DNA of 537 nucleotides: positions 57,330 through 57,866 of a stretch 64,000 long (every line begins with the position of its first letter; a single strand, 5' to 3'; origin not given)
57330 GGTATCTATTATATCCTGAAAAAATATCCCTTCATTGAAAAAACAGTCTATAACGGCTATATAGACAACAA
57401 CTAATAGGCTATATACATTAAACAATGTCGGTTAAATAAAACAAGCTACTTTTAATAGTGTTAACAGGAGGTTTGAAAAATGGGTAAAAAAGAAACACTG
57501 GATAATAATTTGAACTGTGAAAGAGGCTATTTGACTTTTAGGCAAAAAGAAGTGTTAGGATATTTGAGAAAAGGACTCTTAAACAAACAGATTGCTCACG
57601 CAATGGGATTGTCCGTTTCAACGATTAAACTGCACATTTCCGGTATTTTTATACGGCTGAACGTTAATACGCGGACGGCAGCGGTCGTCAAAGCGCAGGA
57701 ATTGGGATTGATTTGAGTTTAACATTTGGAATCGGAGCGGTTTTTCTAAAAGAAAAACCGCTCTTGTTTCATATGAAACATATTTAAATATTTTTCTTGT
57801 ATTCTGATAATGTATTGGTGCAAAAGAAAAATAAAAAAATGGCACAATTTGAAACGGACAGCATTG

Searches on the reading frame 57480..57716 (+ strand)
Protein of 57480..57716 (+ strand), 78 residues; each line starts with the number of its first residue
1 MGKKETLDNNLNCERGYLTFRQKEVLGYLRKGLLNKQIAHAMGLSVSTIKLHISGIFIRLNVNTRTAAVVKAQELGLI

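Call 11: search_protein_families(library=pfam, proteins=[window:57480-57716:+], max_evalue=0.01)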
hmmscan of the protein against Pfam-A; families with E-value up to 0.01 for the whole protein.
window:57480-57716:+ (78 aa): 3 families
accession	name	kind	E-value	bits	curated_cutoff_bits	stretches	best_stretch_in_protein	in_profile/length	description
PF00196.25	GerE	-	4.9e-15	55.4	23.5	1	18-72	3-57/57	Bacterial regulatory proteins, luxR family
PF14493.12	HTH_40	-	0.0044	17.7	27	1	25-60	5-40/89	Helix-turn-helix domain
PF08281.18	Sigma70_r4_2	-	0.0098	16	25.7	0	31-54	25-48/54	Sigma-70, region 4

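Call 14: find_encoding_contigs(protein=window:57480-57716:+, flank=6000, max_places=10)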
Protein window:57480-57716:+ (78 aa): 12 contigs read that carry it; 10 places shown.
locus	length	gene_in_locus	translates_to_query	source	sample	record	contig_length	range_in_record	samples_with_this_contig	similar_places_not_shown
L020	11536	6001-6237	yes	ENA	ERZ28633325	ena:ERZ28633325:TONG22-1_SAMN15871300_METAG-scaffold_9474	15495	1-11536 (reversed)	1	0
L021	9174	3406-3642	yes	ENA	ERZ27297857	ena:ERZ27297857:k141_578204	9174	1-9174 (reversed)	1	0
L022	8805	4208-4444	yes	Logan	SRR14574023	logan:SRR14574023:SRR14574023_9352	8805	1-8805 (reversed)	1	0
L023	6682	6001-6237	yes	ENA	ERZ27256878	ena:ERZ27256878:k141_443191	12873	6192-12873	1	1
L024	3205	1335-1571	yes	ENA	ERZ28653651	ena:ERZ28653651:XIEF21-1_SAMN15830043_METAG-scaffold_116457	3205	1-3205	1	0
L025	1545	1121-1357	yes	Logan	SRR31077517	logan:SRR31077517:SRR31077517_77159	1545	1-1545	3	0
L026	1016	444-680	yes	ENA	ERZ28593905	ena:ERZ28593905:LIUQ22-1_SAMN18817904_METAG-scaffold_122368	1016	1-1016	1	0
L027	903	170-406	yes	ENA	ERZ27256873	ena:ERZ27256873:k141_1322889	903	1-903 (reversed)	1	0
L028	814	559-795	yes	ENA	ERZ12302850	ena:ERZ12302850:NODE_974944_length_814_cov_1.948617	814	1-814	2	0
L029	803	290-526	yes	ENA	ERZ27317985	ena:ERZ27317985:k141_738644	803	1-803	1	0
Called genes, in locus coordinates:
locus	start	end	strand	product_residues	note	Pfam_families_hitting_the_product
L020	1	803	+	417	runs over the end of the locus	PF07498:Rho_N, PF07497:Rho_RNA_bind, PF00006:ATP-synt_ab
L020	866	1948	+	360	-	PF00465:Fe-ADH, PF13685:Fe-ADH_2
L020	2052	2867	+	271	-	PF03372:Exo_endo_phos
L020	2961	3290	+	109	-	PF01740:STAS, PF13466:STAS_2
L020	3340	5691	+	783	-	PF07228:SpoIIE, PF13581:HATPase_c_2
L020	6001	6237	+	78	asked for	PF00196:GerE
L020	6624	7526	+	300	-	PF00126:HTH_1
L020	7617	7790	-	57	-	-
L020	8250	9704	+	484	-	PF01757:Acyl_transf_3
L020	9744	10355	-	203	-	PF03358:FMN_red (weak), PF12682:Flavodoxin_4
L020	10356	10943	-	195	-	PF00475:IGPD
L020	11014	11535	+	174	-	?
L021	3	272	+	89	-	?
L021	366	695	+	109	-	PF01740:STAS, PF13466:STAS_2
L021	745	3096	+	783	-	PF07228:SpoIIE, PF13581:HATPase_c_2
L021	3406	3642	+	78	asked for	PF00196:GerE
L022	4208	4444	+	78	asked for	PF00196:GerE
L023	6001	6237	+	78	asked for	PF00196:GerE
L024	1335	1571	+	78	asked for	PF00196:GerE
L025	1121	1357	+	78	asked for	PF00196:GerE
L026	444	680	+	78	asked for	PF00196:GerE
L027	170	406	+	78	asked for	PF00196:GerE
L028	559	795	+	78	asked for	PF00196:GerE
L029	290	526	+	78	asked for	PF00196:GerE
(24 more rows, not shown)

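Call 17: find_homologous_proteins(query=window:57480-57716:+, max_evalue=0.00001)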
Query window:57480-57716:+ (78 aa): 21 proteins with E <= 0.00001 among 21 candidates.
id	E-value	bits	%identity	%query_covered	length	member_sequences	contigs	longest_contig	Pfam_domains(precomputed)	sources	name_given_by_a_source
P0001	1.6e-42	160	100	100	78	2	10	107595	PF00196.26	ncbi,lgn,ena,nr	ncbi:MAG: response regulator transcription factor [Alphaproteobacteria bacterium]|nr:response regula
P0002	1.2e-38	148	92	100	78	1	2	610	PF00196.26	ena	-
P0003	2.0e-37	144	91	100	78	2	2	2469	PF00196.26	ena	-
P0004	2.2e-37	144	91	100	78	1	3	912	PF00196.26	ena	-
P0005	1.9e-36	141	90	100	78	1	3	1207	PF00196.26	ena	-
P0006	1.7e-34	134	87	100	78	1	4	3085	PF00196.26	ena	-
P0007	1.2e-33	132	87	100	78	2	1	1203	PF00196.26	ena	-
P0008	3.9e-33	130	87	100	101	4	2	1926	PF00196.26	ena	-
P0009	3.4e-32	127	82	100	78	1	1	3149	PF00196.26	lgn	-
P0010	2.4e-30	121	78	100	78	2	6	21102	PF00196.26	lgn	-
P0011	7.0e-29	117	85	94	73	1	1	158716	PF00196.26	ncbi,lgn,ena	-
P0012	8.7e-29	116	77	100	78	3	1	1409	PF00196.26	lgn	-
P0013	8.1e-28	113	76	100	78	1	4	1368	PF00196.26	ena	-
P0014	2.9e-25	105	73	100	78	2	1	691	PF00196.26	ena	-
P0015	1.4e-23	100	73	100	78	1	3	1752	PF00196.26,PF08281.19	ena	-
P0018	1.7e-18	84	63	100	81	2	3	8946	PF00196.26,PF08281.19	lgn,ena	-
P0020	1.2e-16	78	66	86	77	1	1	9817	PF00196.26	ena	-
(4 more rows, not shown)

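Call 19: find_encoding_contigs(protein=P0010, flank=6000, max_places=4)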
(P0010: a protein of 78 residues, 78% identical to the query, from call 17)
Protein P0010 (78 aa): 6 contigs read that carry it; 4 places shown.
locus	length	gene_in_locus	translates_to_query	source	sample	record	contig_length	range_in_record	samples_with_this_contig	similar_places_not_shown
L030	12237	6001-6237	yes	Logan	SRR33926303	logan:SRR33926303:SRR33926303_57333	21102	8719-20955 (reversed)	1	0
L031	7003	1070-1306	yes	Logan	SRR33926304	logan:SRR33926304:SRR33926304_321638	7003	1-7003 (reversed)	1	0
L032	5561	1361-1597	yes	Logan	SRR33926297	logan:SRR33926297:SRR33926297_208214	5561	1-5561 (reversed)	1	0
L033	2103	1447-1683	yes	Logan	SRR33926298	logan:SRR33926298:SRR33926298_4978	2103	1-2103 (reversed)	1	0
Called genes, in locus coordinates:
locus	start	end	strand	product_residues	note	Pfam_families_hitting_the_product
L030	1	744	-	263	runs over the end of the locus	PF02673:BacA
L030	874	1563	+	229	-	PF02798:GST_N (weak), PF13417:GST_N_3, PF13409:GST_N_2, PF00043:GST_C (weak)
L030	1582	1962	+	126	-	-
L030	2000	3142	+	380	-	PF13439:Glyco_transf_4, PF13477:Glyco_trans_4_2 (weak), PF13579:Glyco_trans_4_4, PF00534:Glycos_transf_1, PF13692:Glyco_trans_1_4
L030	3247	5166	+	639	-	PF02824:TGS, PF07973:tRNA_SAD, PF00587:tRNA-synt_2b, PF03129:HGTP_anticodon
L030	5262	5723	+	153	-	PF05198:IF3_N, PF00707:IF3_C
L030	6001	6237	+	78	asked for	PF00196:GerE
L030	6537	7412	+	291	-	PF00126:HTH_1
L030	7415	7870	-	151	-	PF13302:Acetyltransf_3, PF00583:Acetyltransf_1, PF13523:Acetyltransf_8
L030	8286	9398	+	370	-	PF13651:EcoRI_methylase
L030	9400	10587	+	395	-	PF03235:GmrSD_N, PF01844:HNH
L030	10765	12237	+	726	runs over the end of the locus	PF00580:UvrD-helicase, PF13245:AAA_19, PF13604:AAA_30 (faint), PF01443:Viral_helicase1 (faint), PF13361:UvrD_C, PF13538:UvrD_C_2 (faint)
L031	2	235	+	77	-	?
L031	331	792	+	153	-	PF05198:IF3_N, PF00707:IF3_C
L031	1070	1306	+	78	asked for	PF00196:GerE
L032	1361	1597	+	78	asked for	PF00196:GerE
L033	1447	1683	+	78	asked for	PF00196:GerE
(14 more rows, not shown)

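Call 20: find_encoding_contigs(protein=P0018, flank=6000, max_places=3)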
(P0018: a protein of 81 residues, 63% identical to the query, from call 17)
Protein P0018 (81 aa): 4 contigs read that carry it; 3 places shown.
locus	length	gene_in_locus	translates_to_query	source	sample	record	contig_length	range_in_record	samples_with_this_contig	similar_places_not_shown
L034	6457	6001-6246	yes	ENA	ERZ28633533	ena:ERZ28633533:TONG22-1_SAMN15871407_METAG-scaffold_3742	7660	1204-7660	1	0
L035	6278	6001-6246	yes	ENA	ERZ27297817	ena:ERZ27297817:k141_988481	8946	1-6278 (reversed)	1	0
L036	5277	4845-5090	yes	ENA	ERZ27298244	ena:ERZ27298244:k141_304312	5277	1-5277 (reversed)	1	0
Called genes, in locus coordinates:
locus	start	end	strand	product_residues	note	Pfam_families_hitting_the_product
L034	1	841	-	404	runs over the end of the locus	PF12704:MacB_PCD, PF02687:FtsX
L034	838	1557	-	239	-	PF00005:ABC_tran, PF13304:AAA_21 (faint)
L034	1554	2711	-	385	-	PF25917:BSH_RND, PF25973:BSH_CzcB, PF25876:HH_MFP_RND (weak), PF25954:Beta-barrel_RND_2, PF25990:Beta-barrel_YknX, PF26002:Beta-barrel_AprE (weak), PF25989:YknX_C (weak)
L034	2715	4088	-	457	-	PF02321:OEP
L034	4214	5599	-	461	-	PF01554:MatE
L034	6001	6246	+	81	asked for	PF00196:GerE, PF08281:Sigma70_r4_2 (weak)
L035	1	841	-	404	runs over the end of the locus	PF12704:MacB_PCD, PF02687:FtsX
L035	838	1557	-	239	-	PF00005:ABC_tran, PF13304:AAA_21 (faint)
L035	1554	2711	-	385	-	PF25917:BSH_RND, PF25973:BSH_CzcB, PF25876:HH_MFP_RND (weak), PF25954:Beta-barrel_RND_2, PF25990:Beta-barrel_YknX, PF26002:Beta-barrel_AprE (weak), PF25989:YknX_C (weak)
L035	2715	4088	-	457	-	PF02321:OEP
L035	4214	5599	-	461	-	PF01554:MatE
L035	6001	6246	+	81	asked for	PF00196:GerE, PF08281:Sigma70_r4_2 (weak)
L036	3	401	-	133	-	?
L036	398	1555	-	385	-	PF25917:BSH_RND, PF25973:BSH_CzcB, PF25876:HH_MFP_RND (weak), PF25954:Beta-barrel_RND_2, PF25990:Beta-barrel_YknX, PF26002:Beta-barrel_AprE (weak), PF25989:YknX_C (weak)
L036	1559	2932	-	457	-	PF02321:OEP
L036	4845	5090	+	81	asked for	PF00196:GerE, PF08281:Sigma70_r4_2 (weak)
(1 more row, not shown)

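Call 21: find_encoding_contigs(protein=P0020, flank=6000, max_places=3)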
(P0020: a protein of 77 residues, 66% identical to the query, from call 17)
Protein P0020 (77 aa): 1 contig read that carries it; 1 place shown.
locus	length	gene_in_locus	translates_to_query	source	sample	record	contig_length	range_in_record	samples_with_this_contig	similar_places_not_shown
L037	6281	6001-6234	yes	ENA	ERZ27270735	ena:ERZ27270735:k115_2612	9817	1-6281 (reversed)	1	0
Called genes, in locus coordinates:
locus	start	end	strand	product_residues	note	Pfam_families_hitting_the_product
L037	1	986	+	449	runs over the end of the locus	PF04317:DUF463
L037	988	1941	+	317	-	PF05128:DUF697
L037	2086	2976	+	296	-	PF02661:Fic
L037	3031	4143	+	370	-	PF00023:Ank (faint), PF12796:Ank_2, PF13606:Ank_3 (faint), PF13857:Ank_5 (weak), PF13637:Ank_4 (weak)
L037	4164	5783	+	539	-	-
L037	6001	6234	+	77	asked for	PF00196:GerE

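Call 22: find_encoding_contigs(protein=P0011, flank=8000, max_places=3)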
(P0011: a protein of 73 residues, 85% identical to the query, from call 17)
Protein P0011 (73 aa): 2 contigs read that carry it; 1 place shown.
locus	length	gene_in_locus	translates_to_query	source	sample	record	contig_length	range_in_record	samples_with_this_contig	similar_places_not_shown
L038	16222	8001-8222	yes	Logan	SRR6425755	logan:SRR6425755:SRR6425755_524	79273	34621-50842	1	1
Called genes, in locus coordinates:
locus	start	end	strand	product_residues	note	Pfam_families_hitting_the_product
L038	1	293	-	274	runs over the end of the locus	PF08501:Shikimate_dh_N, PF01488:Shikimate_DH (weak), PF18317:SDH_C (weak)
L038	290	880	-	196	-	PF02545:Maf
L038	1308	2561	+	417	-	PF07498:Rho_N, PF07497:Rho_RNA_bind, PF00006:ATP-synt_ab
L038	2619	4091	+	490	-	PF01757:Acyl_transf_3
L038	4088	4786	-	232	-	-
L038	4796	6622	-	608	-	PF08308:PEGA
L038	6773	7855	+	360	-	PF00465:Fe-ADH, PF13685:Fe-ADH_2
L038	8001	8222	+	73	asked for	PF00196:GerE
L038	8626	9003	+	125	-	PF00126:HTH_1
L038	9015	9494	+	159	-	-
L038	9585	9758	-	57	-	-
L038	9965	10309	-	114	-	PF13560:HTH_31 (weak), PF01381:HTH_3, PF13443:HTH_26 (weak)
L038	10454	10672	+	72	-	PF05066:HARE-HTH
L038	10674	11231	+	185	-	-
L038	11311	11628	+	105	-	-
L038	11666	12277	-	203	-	PF03358:FMN_red (weak), PF12682:Flavodoxin_4, PF12641:Flavodoxin_3 (faint), PF12724:Flavodoxin_5 (faint)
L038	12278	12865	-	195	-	PF00475:IGPD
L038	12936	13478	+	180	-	PF00227:Proteasome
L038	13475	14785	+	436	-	PF00493:MCM (faint), PF00004:AAA (weak), PF07728:AAA_5 (faint), PF07724:AAA_2, PF00004:AAA (weak)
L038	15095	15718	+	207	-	PF02527:GidB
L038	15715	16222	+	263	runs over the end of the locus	PF00142:Fer4_NifH (weak), PF02374:ArsA_ATPase, PF06564:CBP_BcsQ, PF09140:MipZ, PF10609:ParA, PF13614:AAA_31, PF01656:CbiA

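Call 36: search_protein_families(library=pfam, proteins=[L038:15095-15718:+], max_evalue=0.0001)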
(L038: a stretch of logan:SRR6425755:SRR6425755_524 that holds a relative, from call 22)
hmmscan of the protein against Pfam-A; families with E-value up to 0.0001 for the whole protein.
L038:15095-15718:+ (207 aa): 1 family
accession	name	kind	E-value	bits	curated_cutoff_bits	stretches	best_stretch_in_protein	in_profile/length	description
PF02527.21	GidB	-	1.2e-41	142.6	27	1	20-192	2-174/184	rRNA small subunit methyltransferase G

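Call 60: find_homologous_proteins(query=L038:15095-15718:+, max_evalue=1e-40)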
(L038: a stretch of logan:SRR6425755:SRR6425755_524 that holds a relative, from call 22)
Query L038:15095-15718:+ (207 aa): 344 proteins with E <= 1e-40 among 8000 candidates; the best 120 are listed.
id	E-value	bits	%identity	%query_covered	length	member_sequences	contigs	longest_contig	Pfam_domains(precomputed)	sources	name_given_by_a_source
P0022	1.2e-128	444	100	100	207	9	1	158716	PF02527.22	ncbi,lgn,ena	-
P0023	9.2e-104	363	82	100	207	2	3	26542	PF02527.22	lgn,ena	-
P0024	1.1e-102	359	79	100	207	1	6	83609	PF02527.22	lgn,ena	-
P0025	8.0e-102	357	79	100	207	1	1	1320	PF02527.22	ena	-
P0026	8.2e-102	357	80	100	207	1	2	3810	PF02527.22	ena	-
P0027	1.7e-100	352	80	100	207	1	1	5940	PF02527.22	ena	-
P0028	3.3e-100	351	78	100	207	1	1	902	PF02527.22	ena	-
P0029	3.5e-100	351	78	100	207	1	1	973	PF02527.22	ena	-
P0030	4.9e-100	351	77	100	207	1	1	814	PF02527.22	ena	-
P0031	2.2e-99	349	77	100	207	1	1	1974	PF02527.22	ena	-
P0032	5.7e-99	347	77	100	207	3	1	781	PF02527.22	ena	-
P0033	1.3e-98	346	76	100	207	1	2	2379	PF02527.22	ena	-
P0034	3.8e-98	345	76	100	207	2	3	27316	PF02527.22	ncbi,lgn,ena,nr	ncbi:MAG: 16S rRNA (guanine(527)-N(7))-methyltransferase RsmG [Alphaproteobacteria bacterium]|nr:16S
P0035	4.1e-98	345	77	100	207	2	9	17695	PF02527.22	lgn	-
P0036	4.6e-98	344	78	100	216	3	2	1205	PF02527.22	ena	-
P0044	3.8e-94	332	74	100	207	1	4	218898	PF02527.22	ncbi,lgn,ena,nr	ncbi:MAG: 16S rRNA (guanine(527)-N(7))-methyltransferase RsmG [Alphaproteobacteria bacterium]|nr:16S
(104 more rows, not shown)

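Call 61: find_encoding_contigs(protein=P0022, flank=10000, max_places=2)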
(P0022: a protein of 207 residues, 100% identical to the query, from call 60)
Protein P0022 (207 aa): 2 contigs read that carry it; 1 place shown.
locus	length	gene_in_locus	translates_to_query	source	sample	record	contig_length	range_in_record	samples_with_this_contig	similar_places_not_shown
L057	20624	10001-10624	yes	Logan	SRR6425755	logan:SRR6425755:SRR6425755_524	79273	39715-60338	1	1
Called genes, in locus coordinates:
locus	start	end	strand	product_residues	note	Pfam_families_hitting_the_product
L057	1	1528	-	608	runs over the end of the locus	PF08308:PEGA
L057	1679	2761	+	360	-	PF00465:Fe-ADH, PF13685:Fe-ADH_2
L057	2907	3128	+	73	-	PF00196:GerE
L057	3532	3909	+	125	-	PF00126:HTH_1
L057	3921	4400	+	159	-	-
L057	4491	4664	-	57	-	-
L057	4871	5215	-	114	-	PF13560:HTH_31 (weak), PF01381:HTH_3, PF13443:HTH_26 (weak)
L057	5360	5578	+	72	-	PF05066:HARE-HTH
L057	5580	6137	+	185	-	-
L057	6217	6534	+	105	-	-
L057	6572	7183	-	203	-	PF03358:FMN_red (weak), PF12682:Flavodoxin_4, PF12641:Flavodoxin_3 (faint), PF12724:Flavodoxin_5 (faint)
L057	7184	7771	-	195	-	PF00475:IGPD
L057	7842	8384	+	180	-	PF00227:Proteasome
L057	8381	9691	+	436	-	PF00493:MCM (faint), PF00004:AAA (weak), PF07728:AAA_5 (faint), PF07724:AAA_2, PF00004:AAA (weak)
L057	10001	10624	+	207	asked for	PF02527:GidB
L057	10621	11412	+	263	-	PF00142:Fer4_NifH (weak), PF02374:ArsA_ATPase, PF06564:CBP_BcsQ, PF09140:MipZ, PF10609:ParA, PF13614:AAA_31, PF01656:CbiA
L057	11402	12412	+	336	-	PF02195:ParB_N, PF17762:HTH_ParB, PF23552:ParB_C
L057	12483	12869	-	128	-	PF08378:NERD (weak), PF02021:UPF0102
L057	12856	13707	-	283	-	PF00590:TP_methylase, PF23016:RsmI_C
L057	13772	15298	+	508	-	PF04348:LppC, PF13458:Peripla_BP_6, PF01094:ANF_receptor (weak)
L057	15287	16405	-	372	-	PF04055:Radical_SAM, PF06969:HemN_C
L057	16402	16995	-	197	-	PF01725:Ham1p_like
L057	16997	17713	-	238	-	PF01138:RNase_PH, PF03725:RNase_PH_C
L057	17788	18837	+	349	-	PF01628:HrcA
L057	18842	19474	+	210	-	PF01025:GrpE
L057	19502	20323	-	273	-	PF03807:F420_oxidored, PF14748:P5CR_dimer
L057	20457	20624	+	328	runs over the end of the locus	PF01073:3Beta_HSD (weak), PF01370:Epimerase, PF16363:GDP_Man_Dehyd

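Call 62: find_encoding_contigs(protein=P0024, flank=10000, max_places=3)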
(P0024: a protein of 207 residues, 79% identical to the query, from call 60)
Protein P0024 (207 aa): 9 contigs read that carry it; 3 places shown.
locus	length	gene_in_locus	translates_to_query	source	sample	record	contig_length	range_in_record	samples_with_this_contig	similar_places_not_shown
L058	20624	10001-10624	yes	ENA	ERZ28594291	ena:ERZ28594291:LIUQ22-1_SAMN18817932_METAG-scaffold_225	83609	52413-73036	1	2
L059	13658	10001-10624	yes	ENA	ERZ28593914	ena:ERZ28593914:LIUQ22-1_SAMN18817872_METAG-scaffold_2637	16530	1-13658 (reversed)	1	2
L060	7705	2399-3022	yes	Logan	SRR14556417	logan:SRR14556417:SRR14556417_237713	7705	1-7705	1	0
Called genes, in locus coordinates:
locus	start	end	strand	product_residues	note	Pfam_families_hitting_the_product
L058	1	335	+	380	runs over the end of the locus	PF01545:Cation_efflux, PF16916:ZT_dimer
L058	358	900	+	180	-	PF00255:GSHPx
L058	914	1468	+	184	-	PF21349:RUBY_RBDX (weak)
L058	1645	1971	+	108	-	PF01740:STAS, PF13466:STAS_2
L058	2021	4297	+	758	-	PF00672:HAMP (weak), PF07228:SpoIIE, PF13581:HATPase_c_2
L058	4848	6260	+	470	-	PF01757:Acyl_transf_3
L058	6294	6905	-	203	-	PF03358:FMN_red (weak), PF12682:Flavodoxin_4, PF12724:Flavodoxin_5 (faint)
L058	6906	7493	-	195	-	PF00475:IGPD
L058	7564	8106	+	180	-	PF00227:Proteasome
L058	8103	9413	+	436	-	PF00493:MCM (faint), PF07728:AAA_5 (faint), PF00004:AAA (weak), PF07724:AAA_2, PF00004:AAA (weak)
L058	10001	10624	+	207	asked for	PF02527:GidB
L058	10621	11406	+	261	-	PF00142:Fer4_NifH (weak), PF02374:ArsA_ATPase (weak), PF06564:CBP_BcsQ, PF09140:MipZ, PF10609:ParA, PF13614:AAA_31, PF00448:SRP54 (faint), PF01656:CbiA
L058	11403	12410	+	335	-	PF02195:ParB_N, PF17762:HTH_ParB, PF23552:ParB_C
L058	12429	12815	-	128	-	PF08378:NERD, PF02021:UPF0102, PF01870:Hjc (weak)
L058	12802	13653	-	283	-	PF00590:TP_methylase, PF23016:RsmI_C (weak)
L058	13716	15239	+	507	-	PF04348:LppC (weak), PF13458:Peripla_BP_6, PF01094:ANF_receptor (weak)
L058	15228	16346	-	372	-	PF04055:Radical_SAM, PF06969:HemN_C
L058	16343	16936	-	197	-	PF01725:Ham1p_like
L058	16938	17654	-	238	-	PF01138:RNase_PH, PF03725:RNase_PH_C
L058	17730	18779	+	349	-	PF01628:HrcA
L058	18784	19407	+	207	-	PF01025:GrpE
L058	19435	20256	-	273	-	PF03807:F420_oxidored, PF14748:P5CR_dimer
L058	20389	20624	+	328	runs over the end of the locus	PF01073:3Beta_HSD (weak), PF01370:Epimerase, PF16363:GDP_Man_Dehyd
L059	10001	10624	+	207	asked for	PF02527:GidB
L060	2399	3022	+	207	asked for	PF02527:GidB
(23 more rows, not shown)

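Call 63: find_encoding_contigs(protein=P0044, flank=10000, max_places=2)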
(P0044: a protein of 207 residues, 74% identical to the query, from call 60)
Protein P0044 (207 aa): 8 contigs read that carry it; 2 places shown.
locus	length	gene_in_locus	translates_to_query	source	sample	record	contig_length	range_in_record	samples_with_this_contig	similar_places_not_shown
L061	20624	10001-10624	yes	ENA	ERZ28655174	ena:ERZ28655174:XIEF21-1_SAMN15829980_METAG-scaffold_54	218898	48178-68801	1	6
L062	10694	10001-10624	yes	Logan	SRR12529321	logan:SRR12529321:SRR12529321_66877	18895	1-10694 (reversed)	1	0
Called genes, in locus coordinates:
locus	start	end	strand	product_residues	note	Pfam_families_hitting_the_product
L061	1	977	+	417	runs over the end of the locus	PF07498:Rho_N, PF07497:Rho_RNA_bind, PF00006:ATP-synt_ab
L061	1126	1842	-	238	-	-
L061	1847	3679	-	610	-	PF08308:PEGA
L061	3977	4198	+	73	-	PF00196:GerE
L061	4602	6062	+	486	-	PF01757:Acyl_transf_3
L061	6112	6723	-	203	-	PF03358:FMN_red (weak), PF12682:Flavodoxin_4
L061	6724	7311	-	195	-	PF00475:IGPD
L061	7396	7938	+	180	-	PF00227:Proteasome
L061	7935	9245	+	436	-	PF01078:Mg_chelatase (faint), PF00004:AAA (weak), PF00006:ATP-synt_ab (faint), PF07728:AAA_5 (faint), PF07724:AAA_2, PF00004:AAA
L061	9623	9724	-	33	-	-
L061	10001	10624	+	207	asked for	PF02527:GidB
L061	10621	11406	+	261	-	PF00142:Fer4_NifH (weak), PF02374:ArsA_ATPase, PF06564:CBP_BcsQ, PF09140:MipZ, PF10609:ParA, PF13614:AAA_31, PF00448:SRP54 (faint), PF01656:CbiA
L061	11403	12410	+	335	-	PF02195:ParB_N, PF17762:HTH_ParB, PF23552:ParB_C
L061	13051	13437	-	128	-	PF08378:NERD (weak), PF02021:UPF0102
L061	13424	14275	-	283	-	PF00590:TP_methylase, PF23016:RsmI_C (weak)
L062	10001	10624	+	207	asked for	PF02527:GidB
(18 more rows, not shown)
